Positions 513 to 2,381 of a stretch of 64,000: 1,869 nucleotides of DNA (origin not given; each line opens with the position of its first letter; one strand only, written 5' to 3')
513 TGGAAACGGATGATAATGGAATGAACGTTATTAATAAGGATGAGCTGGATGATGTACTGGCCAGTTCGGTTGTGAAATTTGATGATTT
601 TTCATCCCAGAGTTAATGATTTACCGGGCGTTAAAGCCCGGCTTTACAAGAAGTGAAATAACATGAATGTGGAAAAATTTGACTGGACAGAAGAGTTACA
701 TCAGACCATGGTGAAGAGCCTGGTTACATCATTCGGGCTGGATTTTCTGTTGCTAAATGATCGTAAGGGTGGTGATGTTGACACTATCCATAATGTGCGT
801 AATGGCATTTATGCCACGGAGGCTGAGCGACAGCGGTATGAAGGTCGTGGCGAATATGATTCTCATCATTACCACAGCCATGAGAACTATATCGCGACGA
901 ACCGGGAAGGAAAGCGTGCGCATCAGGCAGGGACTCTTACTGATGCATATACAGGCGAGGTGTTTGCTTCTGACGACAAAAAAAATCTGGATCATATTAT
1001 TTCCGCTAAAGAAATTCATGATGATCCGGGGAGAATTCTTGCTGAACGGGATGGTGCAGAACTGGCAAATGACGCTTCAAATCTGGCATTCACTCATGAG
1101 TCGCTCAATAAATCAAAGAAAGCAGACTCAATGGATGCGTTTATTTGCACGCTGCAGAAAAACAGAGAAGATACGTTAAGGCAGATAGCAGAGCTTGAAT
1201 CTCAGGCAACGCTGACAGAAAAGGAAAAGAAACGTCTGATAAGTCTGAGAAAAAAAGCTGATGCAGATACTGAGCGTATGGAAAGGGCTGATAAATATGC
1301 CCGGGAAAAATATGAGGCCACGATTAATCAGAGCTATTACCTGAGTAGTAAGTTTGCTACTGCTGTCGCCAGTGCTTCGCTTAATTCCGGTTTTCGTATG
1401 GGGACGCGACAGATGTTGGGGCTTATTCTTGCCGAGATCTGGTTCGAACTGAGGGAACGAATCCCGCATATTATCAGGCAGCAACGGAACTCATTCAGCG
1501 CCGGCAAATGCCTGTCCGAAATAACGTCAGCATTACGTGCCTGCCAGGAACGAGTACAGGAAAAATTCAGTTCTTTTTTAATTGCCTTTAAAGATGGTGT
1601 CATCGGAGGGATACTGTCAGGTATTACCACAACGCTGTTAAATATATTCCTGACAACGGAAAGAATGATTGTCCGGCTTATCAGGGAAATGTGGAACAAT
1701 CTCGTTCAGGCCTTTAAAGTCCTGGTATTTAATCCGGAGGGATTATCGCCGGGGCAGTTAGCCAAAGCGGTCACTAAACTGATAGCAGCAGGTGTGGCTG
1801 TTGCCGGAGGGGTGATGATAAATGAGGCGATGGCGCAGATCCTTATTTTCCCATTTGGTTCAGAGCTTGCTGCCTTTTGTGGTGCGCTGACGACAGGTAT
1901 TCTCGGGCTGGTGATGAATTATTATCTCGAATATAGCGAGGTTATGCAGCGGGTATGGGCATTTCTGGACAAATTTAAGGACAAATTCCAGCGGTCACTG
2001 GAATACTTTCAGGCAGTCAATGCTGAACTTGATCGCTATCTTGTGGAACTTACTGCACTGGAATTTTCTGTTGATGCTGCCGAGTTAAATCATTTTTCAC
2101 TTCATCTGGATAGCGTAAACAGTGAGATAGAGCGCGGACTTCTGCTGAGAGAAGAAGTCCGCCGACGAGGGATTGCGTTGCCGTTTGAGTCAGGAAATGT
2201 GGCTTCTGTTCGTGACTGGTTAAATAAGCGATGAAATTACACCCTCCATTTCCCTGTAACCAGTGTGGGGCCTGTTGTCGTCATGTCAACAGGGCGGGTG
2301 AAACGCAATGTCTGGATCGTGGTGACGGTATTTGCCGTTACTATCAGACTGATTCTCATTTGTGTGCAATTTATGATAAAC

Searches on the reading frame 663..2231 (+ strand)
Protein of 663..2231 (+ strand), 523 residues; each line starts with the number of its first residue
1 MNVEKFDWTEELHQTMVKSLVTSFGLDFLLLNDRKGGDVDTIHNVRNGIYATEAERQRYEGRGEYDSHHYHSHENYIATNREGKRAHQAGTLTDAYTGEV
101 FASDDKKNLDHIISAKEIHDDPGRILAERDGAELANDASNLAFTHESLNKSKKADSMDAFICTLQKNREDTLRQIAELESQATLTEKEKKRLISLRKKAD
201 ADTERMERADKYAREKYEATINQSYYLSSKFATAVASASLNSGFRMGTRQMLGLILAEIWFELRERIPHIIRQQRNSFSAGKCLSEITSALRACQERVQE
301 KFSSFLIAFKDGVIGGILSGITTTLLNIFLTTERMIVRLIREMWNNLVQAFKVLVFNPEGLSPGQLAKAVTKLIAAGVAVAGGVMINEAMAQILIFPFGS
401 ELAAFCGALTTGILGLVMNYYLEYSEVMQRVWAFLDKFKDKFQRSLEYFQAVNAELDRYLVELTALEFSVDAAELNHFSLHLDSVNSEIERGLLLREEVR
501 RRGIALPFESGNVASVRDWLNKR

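Call 9: profile_search(protein=window:663-2231:+)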
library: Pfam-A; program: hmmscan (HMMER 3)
A. the first sequence (523 residues): domains with independent E <= 10: 4; with E <= 0.001: 0
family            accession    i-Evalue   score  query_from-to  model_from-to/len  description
GmrSD_C           PF07510.16       0.22    11.9      76-160        16-99/138  GmrSD restriction endonucleases, C-terminal domain
CILP              PF23591.1        0.45    11.0     327-361        44-77/90  Cartilage intermediate layer protein 1-like domain
Wbp11             PF09429.15       0.46    11.3     148-200        19-74/78  WW domain binding protein 11
Sipho_Gp157       PF05565.16        1.8     9.0     133-206         4-80/162  Siphovirus Gp157

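Call 12: search_protein_families(proteins=[window:663-2231:+], library=padloc, max_evalue=1)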
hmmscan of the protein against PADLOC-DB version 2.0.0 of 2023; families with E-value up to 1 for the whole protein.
window:663-2231:+ (523 aa): 2 families
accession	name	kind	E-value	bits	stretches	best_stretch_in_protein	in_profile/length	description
PDLC04630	PDC-M40B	-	1.3e-42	144.3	1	11-425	19-436/547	-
PDLC02525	PglX|PglXI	-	0.0075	12.9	1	154-238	375-463/607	PglX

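Call 13: search_protein_families(proteins=[window:663-2231:+], library=ncbifam, max_evalue=1)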
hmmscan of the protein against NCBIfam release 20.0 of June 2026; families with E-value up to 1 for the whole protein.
window:663-2231:+ (523 aa): 2 families
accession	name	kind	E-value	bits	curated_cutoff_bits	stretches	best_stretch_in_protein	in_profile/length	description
TIGR02614.1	ftsW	equivalog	0.00027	20.1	337.5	1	382-454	158-229/357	putative lipid II flippase FtsW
TIGR01909.1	C_GCAxxG_C_C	subfamily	0.054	13.6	47.4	1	395-448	27-84/120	C-GCAxxG-C-C family (seleno)protein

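Call 17: find_homologous_proteins(query=window:663-2231:+)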
Query window:663-2231:+ (523 aa): 1008 proteins with E <= 0.001 among 8000 candidates; the best 120 are listed.
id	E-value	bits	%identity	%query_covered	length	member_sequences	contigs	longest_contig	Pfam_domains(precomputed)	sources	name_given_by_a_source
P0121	0.0e+0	1155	100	100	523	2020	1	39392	-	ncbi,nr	ncbi:cobalamin adenosyltransferase [Salmonella enterica]|nr:cobalamin adenosyltransferase [Salmonell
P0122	5.2e-245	832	70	100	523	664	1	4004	-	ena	-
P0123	1.1e-241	821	70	100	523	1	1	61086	-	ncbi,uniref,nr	ncbi:hypothetical protein M979_0997 [Buttiauxella noackiae ATCC 51607]|uniref:Cobalamin adenosyltran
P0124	1.9e-241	820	70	100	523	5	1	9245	-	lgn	-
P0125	3.1e-240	816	70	99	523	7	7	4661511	-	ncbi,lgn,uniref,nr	ncbi:hypothetical protein [Aeromonas veronii]|uniref:hypothetical protein n=1 Tax=Aeromonas TaxID=64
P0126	1.6e-239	814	68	100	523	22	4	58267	-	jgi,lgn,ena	-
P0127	1.9e-239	814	69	100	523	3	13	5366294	-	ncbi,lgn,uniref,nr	ncbi:cobalamin adenosyltransferase [Serratia marcescens]|uniref:hypothetical protein n=1 Tax=Serrati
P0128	1.4e-238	811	69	100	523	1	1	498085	-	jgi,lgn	jgi:hypothetical protein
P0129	7.1e-238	808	69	100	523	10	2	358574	-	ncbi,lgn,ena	-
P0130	1.0e-237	808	69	100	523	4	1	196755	-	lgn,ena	-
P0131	4.6e-235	799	69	100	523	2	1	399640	-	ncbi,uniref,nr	ncbi:cobalamin adenosyltransferase [Erwinia sp. S43]|uniref:cobalamin adenosyltransferase n=1 Tax=Er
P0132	4.7e-231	786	68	100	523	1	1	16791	-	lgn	-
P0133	5.8e-231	786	68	100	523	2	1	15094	-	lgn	-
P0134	5.9e-229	779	67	100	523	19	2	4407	-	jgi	-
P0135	6.4e-228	776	70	97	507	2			-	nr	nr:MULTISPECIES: cobalamin adenosyltransferase [unclassified Serratia (in: enterobacteria)]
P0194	1.9e-154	533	47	99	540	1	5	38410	-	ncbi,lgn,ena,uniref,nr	ncbi:hypothetical protein [Pseudomonas fulva]|uniref:hypothetical protein n=1 Tax=Pseudomonas fulva 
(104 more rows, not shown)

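Call 32: predict_structure(alignment_id=A2)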
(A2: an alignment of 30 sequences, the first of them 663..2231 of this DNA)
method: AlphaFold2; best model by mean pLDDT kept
length: 523 residues; sequences in the alignment: 30
mean_pLDDT: 71.7   pTM: 0.47
mean pLDDT of the five models: 71.7, 71.7, 68.5, 63.7, 63.7
residues with pLDDT >= 90: 139; 70-90: 159; 50-70: 144; < 50: 81
segments of 3 or more residues with pLDDT < 50: 1-34, 245-250, 252-254, 308-337
pLDDT, mean of each block of 10 residues (from residue 1): 41 37 34 52 81 84 90 95 94 94 91 95 91 94 93 91 93 94 91 91 95 93 76 60 48 52 63 65 69 66 50 28 28 45 59 63 71 72 70 56 61 67 72 71 70 72 59 79 84 82 77 81 71
secondary structure, 60 per line:
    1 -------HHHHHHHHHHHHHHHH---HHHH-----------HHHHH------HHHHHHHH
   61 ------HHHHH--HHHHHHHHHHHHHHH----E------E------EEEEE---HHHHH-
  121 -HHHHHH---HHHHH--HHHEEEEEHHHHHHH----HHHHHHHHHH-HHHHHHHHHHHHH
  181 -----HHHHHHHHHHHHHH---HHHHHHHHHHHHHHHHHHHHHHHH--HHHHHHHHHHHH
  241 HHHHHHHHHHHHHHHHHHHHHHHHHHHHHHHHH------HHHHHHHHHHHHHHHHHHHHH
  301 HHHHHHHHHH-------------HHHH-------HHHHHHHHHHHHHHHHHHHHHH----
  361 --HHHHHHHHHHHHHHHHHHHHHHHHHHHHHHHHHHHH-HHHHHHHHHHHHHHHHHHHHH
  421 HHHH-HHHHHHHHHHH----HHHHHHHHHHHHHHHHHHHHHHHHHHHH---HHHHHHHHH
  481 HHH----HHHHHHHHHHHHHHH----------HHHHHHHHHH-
elements in order: H8-23 H27-30 H42-46 H53-60 H67-71 H74-88 E107-111 H115-119 H122-127 H131-135 E141-145 H146-152 H157-166 H168-180 H186-199 H203-226 H229-273 H280-310 H324-327 H335-356 H363-398 H400-424 H426-436 H441-468 H472-483 H488-502 H513-522

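Call 39: find_encoding_contigs(protein=P0194, flank=6000, max_places=3)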
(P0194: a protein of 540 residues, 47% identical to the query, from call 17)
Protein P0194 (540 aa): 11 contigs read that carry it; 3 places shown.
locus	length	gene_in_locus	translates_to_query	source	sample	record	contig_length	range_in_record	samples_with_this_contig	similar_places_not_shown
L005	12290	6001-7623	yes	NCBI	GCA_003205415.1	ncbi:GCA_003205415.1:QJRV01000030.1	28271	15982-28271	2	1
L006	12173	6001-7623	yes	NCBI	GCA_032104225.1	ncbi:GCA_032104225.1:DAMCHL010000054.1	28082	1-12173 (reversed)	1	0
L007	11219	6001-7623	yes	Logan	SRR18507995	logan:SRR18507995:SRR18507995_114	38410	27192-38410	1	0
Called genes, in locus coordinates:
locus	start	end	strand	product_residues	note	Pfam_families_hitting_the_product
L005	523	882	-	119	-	-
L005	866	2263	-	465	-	PF13148:DUF3987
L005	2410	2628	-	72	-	-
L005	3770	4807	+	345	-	PF13280:WYL, PF25583:WCX (weak)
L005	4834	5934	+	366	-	-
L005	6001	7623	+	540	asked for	-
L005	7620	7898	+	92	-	PF03692:CxxCxxCC (faint)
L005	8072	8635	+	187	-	PF14281:PDDEXK_4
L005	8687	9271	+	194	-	-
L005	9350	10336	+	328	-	-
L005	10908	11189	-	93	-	-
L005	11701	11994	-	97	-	PF27144:PA14_33160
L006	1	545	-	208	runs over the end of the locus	-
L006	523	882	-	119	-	-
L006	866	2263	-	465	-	PF13148:DUF3987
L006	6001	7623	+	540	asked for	-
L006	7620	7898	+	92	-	PF03692:CxxCxxCC (faint)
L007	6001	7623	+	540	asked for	-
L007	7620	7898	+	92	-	PF03692:CxxCxxCC (faint)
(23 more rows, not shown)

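Call 51: search_solved_structures(query=A2, max_evalue=10, show_alignments=2)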
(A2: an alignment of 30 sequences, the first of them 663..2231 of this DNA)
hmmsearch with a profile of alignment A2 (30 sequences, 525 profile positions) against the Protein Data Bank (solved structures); distinct sequences matched with E-value up to 10: 1.
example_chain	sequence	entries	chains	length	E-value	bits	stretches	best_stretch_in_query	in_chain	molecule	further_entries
6v6b_B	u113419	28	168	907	0.8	11.5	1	105-194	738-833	Gamma-tubulin complex component 3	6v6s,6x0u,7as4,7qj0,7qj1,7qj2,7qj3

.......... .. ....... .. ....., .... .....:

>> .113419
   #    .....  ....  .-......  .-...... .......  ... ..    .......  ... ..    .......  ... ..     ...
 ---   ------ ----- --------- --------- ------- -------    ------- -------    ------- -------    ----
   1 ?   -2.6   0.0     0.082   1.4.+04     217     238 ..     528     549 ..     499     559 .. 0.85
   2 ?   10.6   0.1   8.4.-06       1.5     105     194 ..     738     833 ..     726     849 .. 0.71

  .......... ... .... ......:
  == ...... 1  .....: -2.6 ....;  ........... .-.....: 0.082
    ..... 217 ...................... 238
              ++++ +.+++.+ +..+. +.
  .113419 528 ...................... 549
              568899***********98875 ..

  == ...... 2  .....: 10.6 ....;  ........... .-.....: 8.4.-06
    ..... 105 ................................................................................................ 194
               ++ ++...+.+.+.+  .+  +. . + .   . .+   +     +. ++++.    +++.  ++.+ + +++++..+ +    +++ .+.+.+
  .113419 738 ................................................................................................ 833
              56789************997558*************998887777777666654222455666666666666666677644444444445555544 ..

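Call 56: profile_search(alignment_id=A2)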
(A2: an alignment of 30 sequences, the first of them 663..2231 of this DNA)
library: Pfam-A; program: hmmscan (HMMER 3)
A. the first sequence (523 residues): domains with independent E <= 10: 4; with E <= 0.001: 0
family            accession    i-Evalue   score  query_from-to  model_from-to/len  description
GmrSD_C           PF07510.16       0.22    11.9      76-160        16-99/138  GmrSD restriction endonucleases, C-terminal domain
CILP              PF23591.1        0.45    11.0     327-361        44-77/90  Cartilage intermediate layer protein 1-like domain
Wbp11             PF09429.15       0.46    11.3     148-200        19-74/78  WW domain binding protein 11
Sipho_Gp157       PF05565.16        1.8     9.0     133-206         4-80/162  Siphovirus Gp157
B. every sequence of the alignment scanned on its own (30 sequences): families by number of members that match
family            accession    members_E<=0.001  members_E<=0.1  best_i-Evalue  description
DnaG_DnaB_bind    PF08278.16                 0               3        8.1e-03  DNA primase DnaG DnaB-binding
ADIP              PF11559.13                 0               2        8.4e-03  Afadin- and alpha -actinin-Binding
Spectrin          PF00435.27                 0               1        2.6e-03  Spectrin repeat
GmrSD_C           PF07510.16                 0               1        2.7e-02  GmrSD restriction endonucleases, C-terminal domain
BPD_transp_1      PF00528.27                 0               1        3.0e-02  Binding-protein-dependent transport system inner membrane component
Tropomyosin       PF00261.25                 0               1        3.0e-02  Tropomyosin
Pus10_C           PF21238.2                  0               1        3.2e-02  Pus10, C-terminal
CM_2              PF01817.26                 0               1        3.8e-02  Chorismate mutase type II
CENP-F_leu_zip    PF10473.14                 0               1        4.0e-02  Leucine-rich repeats of kinetochore protein Cenp-F/LEK1
EXOC6_Sec15_N     PF20651.3                  0               1        5.0e-02  Exocyst complex component EXOC6/Sec15, N-terminal
AKNA              PF12443.13                 0               1        6.0e-02  AT-hook-containing transcription factor
ACBP4_C           PF24922.1                  0               1        6.0e-02  Acyl-CoA-binding domain-containing protein 4-6, C-terminal
CEP209_CC5        PF16574.10                 0               1        6.4e-02  Coiled-coil region of centrosome protein CE290
RETICULATA-like   PF11891.13                 0               1        7.7e-02  Protein RETICULATA-related
BRE1              PF08647.16                 0               1        8.5e-02  BRE1 E3 ubiquitin ligase
IKBKB_SDD         PF18397.6                  0               1        9.0e-02  IQBAL scaffold dimerization domain
DAD               PF02109.21                 0               1        9.8e-02  DAD family
Cluap1            PF10234.14                 0               1        1.0e-01  Clusterin-associated protein-1

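Call 62: fold_search(model_id=the predicted structure, library=pdb)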
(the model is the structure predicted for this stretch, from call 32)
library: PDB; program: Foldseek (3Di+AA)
matches with E <= 10: 93; with E <= 0.001: 0
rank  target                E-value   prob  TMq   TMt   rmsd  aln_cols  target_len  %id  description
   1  5vgb_A                3.6e-01  0.77  0.11  0.35  17.2       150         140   15  Crystal structure of NmeCas9 HNH domain bound to anti-CRISPR AcrIIC1 (released 2017-08-30)
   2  9j1y_A                4.8e-01  0.75  0.12  0.35  17.1       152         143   16  Crystal structure of Nme1Cas9 HNH domain bound to anti-CRISPR AcrIIC1Boe. (released 2026-03-04)
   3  5v54_A                1.0e+00  0.11  0.11  0.14  34.3       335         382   10  Crystal structure of 5-HT1B receptor in complex with methiothepin (released 2018-02-07)
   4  4oge                  1.1e+00  0.30  0.11  0.06  17.1       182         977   14  Crystal structure of the Type II-C Cas9 enzyme from Actinomyces naeslundii (released 2014-02-12)
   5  9wa9_A                1.2e+00  0.11  0.10  0.05  20.6       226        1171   15  SuperFi Cas9 - 22nt sgRNA - DNA ternary complex Class B (released 2025-12-31)
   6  8wci_P                1.4e+00  0.10  0.09  0.12  17.2       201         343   18  Cryo-EM structure of the inhibitor-bound Vo complex from Enterococcus hirae (released 2024-10-09)
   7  5lwe_A                1.6e+00  0.10  0.11  0.16  21.4       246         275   12  Crystal structure of the human CC chemokine receptor type 9 (CCR9) in complex with vercirnon (released 2016-12-07)
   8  6iiu                  2.2e+00  0.08  0.11  0.12  22.2       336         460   14  Crystal structure of the human thromboxane A2 receptor bound to ramatroban (released 2018-12-19)
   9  8jtb                  2.3e+00  0.05  0.10  0.12  35.1       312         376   12  VMAT2 complex with dopamine (released 2024-05-08)
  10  9qdm_D                2.6e+00  0.35  0.12  0.37  10.3       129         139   14  CRYO-EM STRUCTURE OF THE YEAST RESPIRATORY COMPLEX II WITH THE INHIBITOR BIXAFEN (released 2026-02-11)
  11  9n9j_J                2.8e+00  0.16  0.11  0.29  18.6       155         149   10  Structure of a GRP94 folding intermediate engaged with a CCDC134- and FKBP11-bound secretory translocon (released 2025-11-19)
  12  8yw9_B                2.8e+00  0.13  0.09  0.27  15.0       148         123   15  Cryo-EM structure of human mitochondrial pyruvate carrier in the matrix-facing conformation at pH 6.8 (released 2025-03-12)
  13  4ea3_B                3.2e+00  0.06  0.12  0.15  24.5       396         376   13  Structure of the N/OFQ Opioid Receptor in Complex with a Peptide Mimetic (released 2012-04-25)
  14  9g3z_N                3.2e+00  0.05  0.10  0.09  27.2       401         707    9  Structure of the Open gamma-Tubulin Ring Complex from Pig Brain (released 2024-10-02)
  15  9b1f                  3.4e+00  0.03  0.07  0.07  34.9       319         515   11  Human urate transporter 1 URAT1 in apo state (released 2024-09-18)
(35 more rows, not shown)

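Call 78: search_protein_families(proteins=[window:663-2231:+], library=phrogs, max_evalue=0.1)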
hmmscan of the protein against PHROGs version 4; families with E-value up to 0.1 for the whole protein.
window:663-2231:+ (523 aa): 2 families
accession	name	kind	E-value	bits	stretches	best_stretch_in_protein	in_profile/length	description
phrog_5093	-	unknown function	0.0016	20.2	0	449-492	37-80/107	-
phrog_3561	-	unknown function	0.0031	17.6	1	92-216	532-657/934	-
